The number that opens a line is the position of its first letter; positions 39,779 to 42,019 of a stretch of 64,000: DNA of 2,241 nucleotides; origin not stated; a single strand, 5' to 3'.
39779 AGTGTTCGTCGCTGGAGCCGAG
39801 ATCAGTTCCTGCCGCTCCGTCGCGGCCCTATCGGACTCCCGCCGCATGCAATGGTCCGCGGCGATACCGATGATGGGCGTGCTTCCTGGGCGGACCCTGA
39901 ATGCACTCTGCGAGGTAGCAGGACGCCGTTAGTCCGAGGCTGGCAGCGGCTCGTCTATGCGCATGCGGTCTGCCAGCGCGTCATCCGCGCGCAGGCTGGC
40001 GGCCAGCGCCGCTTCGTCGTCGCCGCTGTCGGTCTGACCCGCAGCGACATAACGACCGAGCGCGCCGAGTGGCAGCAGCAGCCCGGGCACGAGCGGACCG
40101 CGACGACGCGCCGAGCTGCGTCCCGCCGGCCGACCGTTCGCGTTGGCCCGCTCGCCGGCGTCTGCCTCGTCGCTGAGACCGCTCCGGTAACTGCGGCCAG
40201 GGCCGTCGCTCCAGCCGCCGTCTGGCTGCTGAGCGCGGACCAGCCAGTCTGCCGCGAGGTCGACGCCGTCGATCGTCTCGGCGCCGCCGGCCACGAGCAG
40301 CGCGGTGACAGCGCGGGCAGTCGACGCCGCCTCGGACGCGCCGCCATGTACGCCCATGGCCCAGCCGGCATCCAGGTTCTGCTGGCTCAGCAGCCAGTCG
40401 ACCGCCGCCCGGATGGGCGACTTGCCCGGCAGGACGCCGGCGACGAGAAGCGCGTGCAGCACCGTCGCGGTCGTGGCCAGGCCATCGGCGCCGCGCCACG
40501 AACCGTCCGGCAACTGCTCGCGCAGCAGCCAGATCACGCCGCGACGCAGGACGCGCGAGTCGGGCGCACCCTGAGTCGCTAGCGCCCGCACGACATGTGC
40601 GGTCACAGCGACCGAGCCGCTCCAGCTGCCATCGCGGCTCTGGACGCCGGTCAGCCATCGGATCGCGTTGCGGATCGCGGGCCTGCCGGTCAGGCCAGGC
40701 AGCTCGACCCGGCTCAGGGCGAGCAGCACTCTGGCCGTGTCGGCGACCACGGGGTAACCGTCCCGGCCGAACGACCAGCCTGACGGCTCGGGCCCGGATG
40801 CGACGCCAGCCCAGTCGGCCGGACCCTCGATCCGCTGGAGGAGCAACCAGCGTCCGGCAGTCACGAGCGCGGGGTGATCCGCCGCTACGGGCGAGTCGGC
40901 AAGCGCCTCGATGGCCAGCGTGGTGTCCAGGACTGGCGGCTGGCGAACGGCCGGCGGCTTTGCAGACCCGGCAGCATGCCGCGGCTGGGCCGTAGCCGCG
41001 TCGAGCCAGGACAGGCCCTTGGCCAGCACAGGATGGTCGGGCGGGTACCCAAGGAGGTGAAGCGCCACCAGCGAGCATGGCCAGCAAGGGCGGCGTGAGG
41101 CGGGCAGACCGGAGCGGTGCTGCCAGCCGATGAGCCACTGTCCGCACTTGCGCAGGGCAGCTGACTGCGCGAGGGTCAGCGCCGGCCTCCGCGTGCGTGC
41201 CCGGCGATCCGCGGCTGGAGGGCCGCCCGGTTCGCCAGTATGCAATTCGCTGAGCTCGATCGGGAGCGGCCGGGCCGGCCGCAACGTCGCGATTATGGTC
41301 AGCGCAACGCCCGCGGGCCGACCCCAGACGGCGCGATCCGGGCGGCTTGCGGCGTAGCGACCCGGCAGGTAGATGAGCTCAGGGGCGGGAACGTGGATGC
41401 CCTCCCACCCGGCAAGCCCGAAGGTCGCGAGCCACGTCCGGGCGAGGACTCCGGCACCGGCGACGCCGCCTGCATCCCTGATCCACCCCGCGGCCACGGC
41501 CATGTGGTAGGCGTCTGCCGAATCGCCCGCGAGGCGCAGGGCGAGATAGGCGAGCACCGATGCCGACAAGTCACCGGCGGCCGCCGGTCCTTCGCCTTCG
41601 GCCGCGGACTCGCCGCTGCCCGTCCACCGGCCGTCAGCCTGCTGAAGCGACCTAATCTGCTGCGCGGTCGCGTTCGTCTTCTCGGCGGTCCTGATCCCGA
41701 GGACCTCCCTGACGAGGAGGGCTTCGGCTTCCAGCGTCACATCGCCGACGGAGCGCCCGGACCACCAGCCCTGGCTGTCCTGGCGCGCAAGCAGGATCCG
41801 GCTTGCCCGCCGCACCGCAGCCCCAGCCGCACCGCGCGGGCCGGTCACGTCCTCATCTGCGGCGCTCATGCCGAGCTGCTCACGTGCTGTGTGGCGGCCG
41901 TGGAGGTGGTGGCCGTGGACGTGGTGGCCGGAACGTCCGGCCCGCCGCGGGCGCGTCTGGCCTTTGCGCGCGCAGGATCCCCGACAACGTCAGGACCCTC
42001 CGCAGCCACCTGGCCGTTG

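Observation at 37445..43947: Operon: HpnE-like oxidase + SHC homolog lacking the DxDD catalytic acid + MacB/FtsX ABC exporter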

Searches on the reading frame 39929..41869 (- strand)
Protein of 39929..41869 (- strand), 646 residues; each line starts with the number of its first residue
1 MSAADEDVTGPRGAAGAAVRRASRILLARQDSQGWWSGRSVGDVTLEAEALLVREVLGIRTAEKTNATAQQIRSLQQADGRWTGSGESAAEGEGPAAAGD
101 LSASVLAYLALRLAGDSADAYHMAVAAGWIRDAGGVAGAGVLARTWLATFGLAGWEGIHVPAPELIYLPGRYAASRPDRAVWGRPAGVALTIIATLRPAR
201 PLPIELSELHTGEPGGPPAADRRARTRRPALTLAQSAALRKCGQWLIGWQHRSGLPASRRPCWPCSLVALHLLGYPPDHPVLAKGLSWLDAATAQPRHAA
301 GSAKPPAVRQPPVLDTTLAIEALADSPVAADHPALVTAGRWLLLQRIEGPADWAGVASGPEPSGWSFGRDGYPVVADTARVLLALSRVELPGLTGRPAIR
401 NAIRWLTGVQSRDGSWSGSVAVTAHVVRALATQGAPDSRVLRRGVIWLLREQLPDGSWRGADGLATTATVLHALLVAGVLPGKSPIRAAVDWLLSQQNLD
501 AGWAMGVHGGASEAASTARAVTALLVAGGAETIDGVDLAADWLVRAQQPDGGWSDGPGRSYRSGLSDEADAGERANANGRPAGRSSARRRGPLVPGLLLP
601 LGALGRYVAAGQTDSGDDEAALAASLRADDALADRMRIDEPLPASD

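Call 7: search_protein_families(library=pfam, proteins=[window:39929-41869:-], max_evalue=0.01)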
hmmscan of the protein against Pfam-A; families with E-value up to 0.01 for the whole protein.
window:39929-41869:- (646 aa): 4 families
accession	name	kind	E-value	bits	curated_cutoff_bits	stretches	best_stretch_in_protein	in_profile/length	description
PF13249.12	SQHop_cyclase_N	-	1e-64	219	26.2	2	19-293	1-286/291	Squalene-hopene cyclase N-terminal domain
PF13243.12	SQHop_cyclase_C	-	4.9e-42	144.5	26.1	2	312-417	3-111/319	Squalene-hopene cyclase C-terminal domain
PF00432.27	Prenyltrans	-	2.5e-08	34.1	26.5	1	401-553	54-216/304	Prenyltransferase alpha-alpha toroid domain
PF07678.20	TED_complement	-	0.00018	21.1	22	0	418-461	90-136/312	A-macroglobulin TED domain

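Call 8: search_protein_families(library=ncbifam, proteins=[window:39929-41869:-], max_evalue=0.01)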
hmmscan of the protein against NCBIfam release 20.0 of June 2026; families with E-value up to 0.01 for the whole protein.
window:39929-41869:- (646 aa): 5 families
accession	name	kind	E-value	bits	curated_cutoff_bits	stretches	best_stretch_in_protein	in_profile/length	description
TIGR01507.1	hopene_cyclase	equivalog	1.2e-76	258.5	431.1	2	3-417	4-426/640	squalene--hopene cyclase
TIGR01787.1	squalene_cyclas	subfamily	1.4e-63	215.5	322.7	2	18-417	1-407/622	squalene/oxidosqualene cyclases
TIGR03463.1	osq_cycl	subfamily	2.7e-34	118.5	851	3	26-171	4-142/634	2,3-oxidosqualene cyclase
NF053823.1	SCO2321_fam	equivalog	5.9e-10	38.6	300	2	466-529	103-163/405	SCO2321 family membrane protein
TIGR04277.1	squa_tetra_cyc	equivalog_domain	2.7e-07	29.5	500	1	19-160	23-160/624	tetrahymanol synthase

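Call 9: search_solved_structures(query=window:39929-41869:-, show_alignments=2, max_evalue=0.001)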
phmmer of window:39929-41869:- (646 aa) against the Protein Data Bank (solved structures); distinct sequences matched with E-value up to 0.001: 8.
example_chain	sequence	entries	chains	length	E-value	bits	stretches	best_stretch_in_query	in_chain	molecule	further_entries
2sqc_A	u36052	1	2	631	1.2e-58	202.4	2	17-418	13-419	SQUALENE-HOPENE CYCLASE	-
3sqc_A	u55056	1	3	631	1.3e-58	202.2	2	17-418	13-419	SQUALENE--HOPENE CYCLASE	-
1gsz_A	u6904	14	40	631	2.8e-58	201.1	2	17-418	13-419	SQUALENE--HOPENE CYCLASE | SQUALENE-HOPENE CYCLASE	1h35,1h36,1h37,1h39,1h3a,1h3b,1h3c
8paj_A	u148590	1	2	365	2.2e-12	49.5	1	395-557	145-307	Squalene-hopene/tetraprenyl-beta-curcumene cyclase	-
8j5z_A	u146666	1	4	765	2.7e-11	45.9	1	59-182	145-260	Terpene cyclase/mutase family member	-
1w6k_A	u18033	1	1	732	9.5e-09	37.5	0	104-178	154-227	LANOSTEROL SYNTHASE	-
1w6j_A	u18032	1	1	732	1e-08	37.4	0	104-178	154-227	LANOSTEROL SYNTHASE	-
6vpt_A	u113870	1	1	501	0.00021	23.2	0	416-472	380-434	Cyclase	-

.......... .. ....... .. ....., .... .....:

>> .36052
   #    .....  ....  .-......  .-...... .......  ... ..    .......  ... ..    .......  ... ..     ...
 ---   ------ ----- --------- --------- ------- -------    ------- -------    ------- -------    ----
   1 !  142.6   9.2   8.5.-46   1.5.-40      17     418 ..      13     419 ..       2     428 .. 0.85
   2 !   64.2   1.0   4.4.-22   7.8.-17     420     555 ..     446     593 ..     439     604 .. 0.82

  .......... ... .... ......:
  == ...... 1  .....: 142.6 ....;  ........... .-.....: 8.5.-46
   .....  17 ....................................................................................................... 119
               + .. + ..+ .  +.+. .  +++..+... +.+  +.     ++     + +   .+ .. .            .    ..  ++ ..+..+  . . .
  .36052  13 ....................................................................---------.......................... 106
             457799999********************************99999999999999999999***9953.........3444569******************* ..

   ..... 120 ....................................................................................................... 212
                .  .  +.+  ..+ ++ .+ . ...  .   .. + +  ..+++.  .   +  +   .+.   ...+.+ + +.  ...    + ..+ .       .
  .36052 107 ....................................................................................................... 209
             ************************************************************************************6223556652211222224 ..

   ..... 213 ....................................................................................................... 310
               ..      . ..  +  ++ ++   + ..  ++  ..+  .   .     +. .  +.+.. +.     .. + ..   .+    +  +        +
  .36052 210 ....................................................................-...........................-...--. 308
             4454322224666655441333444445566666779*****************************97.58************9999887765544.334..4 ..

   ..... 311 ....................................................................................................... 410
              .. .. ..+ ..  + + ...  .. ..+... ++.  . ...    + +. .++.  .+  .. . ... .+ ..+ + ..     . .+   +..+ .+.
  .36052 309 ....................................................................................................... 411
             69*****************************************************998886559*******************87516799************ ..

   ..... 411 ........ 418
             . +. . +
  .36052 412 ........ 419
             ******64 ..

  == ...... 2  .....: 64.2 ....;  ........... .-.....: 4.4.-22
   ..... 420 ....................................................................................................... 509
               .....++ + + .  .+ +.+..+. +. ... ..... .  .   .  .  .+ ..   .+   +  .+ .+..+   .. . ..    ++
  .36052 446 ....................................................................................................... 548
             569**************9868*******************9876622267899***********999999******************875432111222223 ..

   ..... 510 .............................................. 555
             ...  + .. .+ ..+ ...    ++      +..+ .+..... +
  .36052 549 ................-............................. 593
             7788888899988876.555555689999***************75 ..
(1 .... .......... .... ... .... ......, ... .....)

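Call 11: find_homologous_proteins(query=window:39929-41869:-, max_evalue=1e-10)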
Query window:39929-41869:- (646 aa): 850 proteins with E <= 1e-10 among 8000 candidates; the best 120 are listed.
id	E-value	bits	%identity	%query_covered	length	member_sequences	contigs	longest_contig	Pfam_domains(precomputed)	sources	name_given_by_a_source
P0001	0.0e+0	1397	100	100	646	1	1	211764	PF13243.13,PF00432.28,PF13249.13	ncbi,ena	-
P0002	0.0e+0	1167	86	100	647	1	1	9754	PF13243.13,PF00432.28,PF13249.13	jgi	jgi:squalene-hopene/tetraprenyl-beta-curcumene cyclase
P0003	0.0e+0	1150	85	99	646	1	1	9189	PF13243.13,PF00432.28,PF13249.13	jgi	jgi:squalene-hopene/tetraprenyl-beta-curcumene cyclase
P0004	0.0e+0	1064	79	100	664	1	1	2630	PF07678.21,PF13243.13,PF00432.28,PF13249.13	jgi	jgi:squalene-hopene/tetraprenyl-beta-curcumene cyclase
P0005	0.0e+0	1064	79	99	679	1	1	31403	PF13243.13,PF00432.28,PF13249.13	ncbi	-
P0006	0.0e+0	1032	78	97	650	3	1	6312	PF13243.13,PF00432.28,PF13249.13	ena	-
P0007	0.0e+0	1022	79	94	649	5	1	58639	PF13243.13,PF00432.28,PF13249.13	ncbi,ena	-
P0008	4.3e-273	926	74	95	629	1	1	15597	PF13243.13,PF00432.28,PF13249.13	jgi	jgi:squalene-hopene/tetraprenyl-beta-curcumene cyclase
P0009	5.3e-273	926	73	99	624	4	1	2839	PF13243.13,PF00432.28,PF13249.13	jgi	jgi:squalene-hopene/tetraprenyl-beta-curcumene cyclase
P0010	4.7e-272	922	73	91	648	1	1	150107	PF13243.13,PF00432.28,PF13249.13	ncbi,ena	-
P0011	1.2e-265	901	71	96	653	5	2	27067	PF13243.13,PF13249.13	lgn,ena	-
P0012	4.1e-262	890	71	95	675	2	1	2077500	PF07678.21,PF13243.13,PF00432.28,PF13249.13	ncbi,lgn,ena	-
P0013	4.8e-260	883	71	91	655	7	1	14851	PF07678.21,PF13243.13,PF00432.28,PF13249.13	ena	-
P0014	2.2e-258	877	71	90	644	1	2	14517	PF13243.13,PF00432.28,PF13249.13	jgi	jgi:squalene-hopene/tetraprenyl-beta-curcumene cyclase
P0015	1.5e-251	855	70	88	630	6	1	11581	PF07678.21,PF13243.13,PF00432.28,PF13249.13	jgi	jgi:squalene-hopene/tetraprenyl-beta-curcumene cyclase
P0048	1.9e-183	630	54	92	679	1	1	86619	PF13243.13,PF13249.13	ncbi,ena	-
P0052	6.4e-178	611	55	90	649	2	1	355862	PF13243.13,PF00432.28,PF13249.13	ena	-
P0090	1.3e-148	515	52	84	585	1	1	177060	PF13243.13,PF13249.13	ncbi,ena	-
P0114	1.3e-125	439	48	94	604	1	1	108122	PF13243.13,PF00432.28,PF13249.13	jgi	jgi:squalene-hopene/tetraprenyl-beta-curcumene cyclase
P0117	2.0e-124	435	45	83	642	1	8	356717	PF07678.21,PF13243.13,PF00432.28,PF13249.13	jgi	jgi:squalene-hopene/tetraprenyl-beta-curcumene cyclase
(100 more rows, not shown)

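Call 13: find_encoding_contigs(protein=P0001, flank=10000, max_places=3)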
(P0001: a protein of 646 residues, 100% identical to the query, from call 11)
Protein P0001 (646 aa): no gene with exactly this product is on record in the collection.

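Call 14: find_related_loci(query=window:39929-41869:-, collection=genome_contigs, flank=10000)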
Query window:39929-41869:- (646 aa) in genome_contigs; peptide patterns used: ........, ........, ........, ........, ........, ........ (x = any residue, [..] = any of these).
333 stretches matched a pattern; 51 encode a relative of the query (tblastn E <= 1e-3); 51 distinct loci.
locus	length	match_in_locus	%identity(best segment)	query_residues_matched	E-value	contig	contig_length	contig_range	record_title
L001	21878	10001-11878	71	1-620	0e+0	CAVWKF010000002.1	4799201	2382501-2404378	MAG: uncultured Actinomycetota bacterium isolate MFD05521.bin.2.119 genome assembly, contig: contig_6689, whole genome s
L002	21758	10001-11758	73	1-591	0e+0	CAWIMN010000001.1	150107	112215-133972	MAG: uncultured Actinomycetota bacterium isolate MFD05377.bin.2.146 genome assembly, contig: contig_120818, whole genome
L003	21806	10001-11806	72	23-633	0e+0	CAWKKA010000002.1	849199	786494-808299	MAG: uncultured Actinomycetota bacterium isolate MFD00731.bin.2.173 genome assembly, contig: contig_13746, whole genome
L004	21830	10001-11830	71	1-613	0e+0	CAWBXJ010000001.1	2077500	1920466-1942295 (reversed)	MAG: uncultured Actinomycetota bacterium isolate MFD04570.bin.2.48 genome assembly, contig: contig_111100, whole genome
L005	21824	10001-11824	71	23-612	0e+0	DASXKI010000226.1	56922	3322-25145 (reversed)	MAG TPA_asm: Streptosporangiaceae bacterium isolate SMAG_U5272 k141_2138306, whole genome shotgun sequence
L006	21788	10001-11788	69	6-629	0e+0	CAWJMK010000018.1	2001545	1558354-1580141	MAG: uncultured Actinomycetota bacterium isolate MFD02671.bin.1.25 genome assembly, contig: contig_3481, whole genome sh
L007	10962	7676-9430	66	23-639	0e+0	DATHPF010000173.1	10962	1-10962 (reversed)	MAG TPA_asm: Streptosporangiaceae bacterium isolate SMAG_U12703 k141_4310932, whole genome shotgun sequence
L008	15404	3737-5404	66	19-590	0e+0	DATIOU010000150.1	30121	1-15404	MAG TPA_asm: Streptosporangiaceae bacterium isolate SMAG_U15832 k141_1983995, whole genome shotgun sequence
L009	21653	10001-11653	67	39-614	0e+0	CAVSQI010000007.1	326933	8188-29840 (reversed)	MAG: uncultured Actinomycetota bacterium isolate MFD05841.bin.1.191 genome assembly, contig: contig_30137, whole genome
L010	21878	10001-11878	52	23-610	5e-154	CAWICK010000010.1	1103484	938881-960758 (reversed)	MAG: uncultured Actinomycetota bacterium isolate MFD00731.bin.2.142 genome assembly, contig: contig_67620, whole genome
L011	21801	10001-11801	53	14-611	7e-157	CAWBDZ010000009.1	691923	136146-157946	MAG: uncultured Actinomycetota bacterium isolate MFD00731.bin.1.245 genome assembly, contig: contig_566, whole genome sh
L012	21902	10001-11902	53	18-611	2e-144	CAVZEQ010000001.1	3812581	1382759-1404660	MAG: uncultured Actinomycetota bacterium isolate MFD05705.bin.2.22 genome assembly, contig: contig_27110, whole genome s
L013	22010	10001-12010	49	21-611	2e-153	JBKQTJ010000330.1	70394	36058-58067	MAG: Streptosporangiaceae bacterium isolate MHr2D2E2F__bin_106 MHr2D2E2F_000000321631, whole genome shotgun sequence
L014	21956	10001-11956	46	23-610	2e-142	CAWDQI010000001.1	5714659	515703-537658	MAG: uncultured Actinomycetota bacterium isolate MFD03346.bin.2.5 genome assembly, contig: contig_15708, whole genome sh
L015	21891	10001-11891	51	13-611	1e-121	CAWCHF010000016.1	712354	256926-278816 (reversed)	MAG: uncultured Actinomycetota bacterium isolate MFD09286.bin.2.49 genome assembly, contig: contig_57618, whole genome s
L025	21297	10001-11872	40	17-564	1e-83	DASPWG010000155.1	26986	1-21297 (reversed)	MAG TPA_asm: Streptosporangiaceae bacterium isolate SMAG_U12350 k141_824362, whole genome shotgun sequence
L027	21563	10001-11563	40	18-572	3e-75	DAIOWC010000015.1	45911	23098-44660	MAG TPA_asm: Streptosporangiaceae bacterium isolate CTOTU26331 NODE_132_length_45911_cov_12.855700, whole genome shotgun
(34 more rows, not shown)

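Call 20: find_encoding_contigs(protein=P0114, flank=10000, max_places=2)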
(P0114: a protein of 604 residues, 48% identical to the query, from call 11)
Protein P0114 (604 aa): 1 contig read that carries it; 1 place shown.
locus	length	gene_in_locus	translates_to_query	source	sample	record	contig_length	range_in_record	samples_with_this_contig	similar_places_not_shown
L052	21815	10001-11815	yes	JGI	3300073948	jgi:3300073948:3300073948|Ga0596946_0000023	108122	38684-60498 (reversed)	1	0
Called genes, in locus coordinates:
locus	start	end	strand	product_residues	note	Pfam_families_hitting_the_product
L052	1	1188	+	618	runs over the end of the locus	PF02446:Glyco_hydro_77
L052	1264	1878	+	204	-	PF01323:DSBA (weak), PF22234:Rv2466c-like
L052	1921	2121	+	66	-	-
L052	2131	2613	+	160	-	PF02502:LacAB_rpiB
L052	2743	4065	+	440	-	PF07228:SpoIIE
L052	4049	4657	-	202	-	PF03029:ATP_bind_1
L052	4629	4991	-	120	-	PF05331:DUF742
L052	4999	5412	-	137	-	PF03259:Robl_LC7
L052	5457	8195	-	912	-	PF08376:NIT, PF02518:HATPase_c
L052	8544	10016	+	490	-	PF00070:Pyr_redox (weak), PF00890:FAD_binding_2, PF01134:GIDA (weak), PF01266:DAO, PF01494:FAD_binding_3 (weak), PF12831:FAD_oxidored, PF13450:NAD_binding_8, PF01593:Amino_oxidase, +1 more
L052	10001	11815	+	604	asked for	PF00432:Prenyltrans (faint), PF13249:SQHop_cyclase_N, PF13243:SQHop_cyclase_C, PF13249:SQHop_cyclase_N (weak), PF13243:SQHop_cyclase_C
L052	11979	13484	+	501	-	PF12704:MacB_PCD, PF02687:FtsX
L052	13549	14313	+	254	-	PF00005:ABC_tran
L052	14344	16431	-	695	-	PF07228:SpoIIE, PF13581:HATPase_c_2, PF02518:HATPase_c (weak)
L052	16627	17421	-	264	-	PF08021:FAD_binding_9, PF04954:SIP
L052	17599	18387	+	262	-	PF01497:Peripla_BP_2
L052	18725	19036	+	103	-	-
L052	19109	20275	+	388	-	PF01145:Band_7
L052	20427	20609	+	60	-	-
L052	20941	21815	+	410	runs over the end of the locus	PF12242:Eno-Rase_NADH_b, PF12241:Enoyl_reductase, PF07055:Eno-Rase_FAD_bd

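Call 21: find_encoding_contigs(protein=P0052, flank=10000, max_places=2)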
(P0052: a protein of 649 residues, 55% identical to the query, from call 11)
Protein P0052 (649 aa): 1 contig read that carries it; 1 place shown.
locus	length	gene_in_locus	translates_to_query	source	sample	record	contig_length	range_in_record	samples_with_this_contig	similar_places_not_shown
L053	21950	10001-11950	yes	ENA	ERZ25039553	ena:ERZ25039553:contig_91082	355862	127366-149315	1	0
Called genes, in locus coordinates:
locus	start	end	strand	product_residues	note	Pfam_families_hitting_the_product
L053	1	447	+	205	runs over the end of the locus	PF01323:DSBA, PF22234:Rv2466c-like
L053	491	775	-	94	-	-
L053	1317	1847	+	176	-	PF02502:LacAB_rpiB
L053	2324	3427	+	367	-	PF07228:SpoIIE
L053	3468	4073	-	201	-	PF03029:ATP_bind_1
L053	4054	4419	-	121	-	PF05331:DUF742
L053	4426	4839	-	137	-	PF03259:Robl_LC7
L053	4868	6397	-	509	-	PF02518:HATPase_c (weak)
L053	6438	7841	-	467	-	PF08376:NIT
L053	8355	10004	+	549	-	PF00070:Pyr_redox (faint), PF00890:FAD_binding_2, PF01266:DAO, PF01593:Amino_oxidase, PF07992:Pyr_redox_2 (faint), PF12831:FAD_oxidored, PF13450:NAD_binding_8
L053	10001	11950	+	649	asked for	PF13249:SQHop_cyclase_N, PF13243:SQHop_cyclase_C, PF00432:Prenyltrans (weak), PF13243:SQHop_cyclase_C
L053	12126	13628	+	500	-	PF12704:MacB_PCD, PF02687:FtsX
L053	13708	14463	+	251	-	PF00005:ABC_tran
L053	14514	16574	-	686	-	PF07228:SpoIIE, PF13581:HATPase_c_2, PF02518:HATPase_c (weak)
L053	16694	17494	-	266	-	PF00970:FAD_binding_6 (faint), PF08021:FAD_binding_9, PF04954:SIP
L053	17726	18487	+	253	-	PF01497:Peripla_BP_2 (weak)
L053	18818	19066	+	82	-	-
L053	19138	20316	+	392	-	PF01145:Band_7, PF15975:Flot (weak)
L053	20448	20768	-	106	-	-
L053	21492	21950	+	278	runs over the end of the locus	-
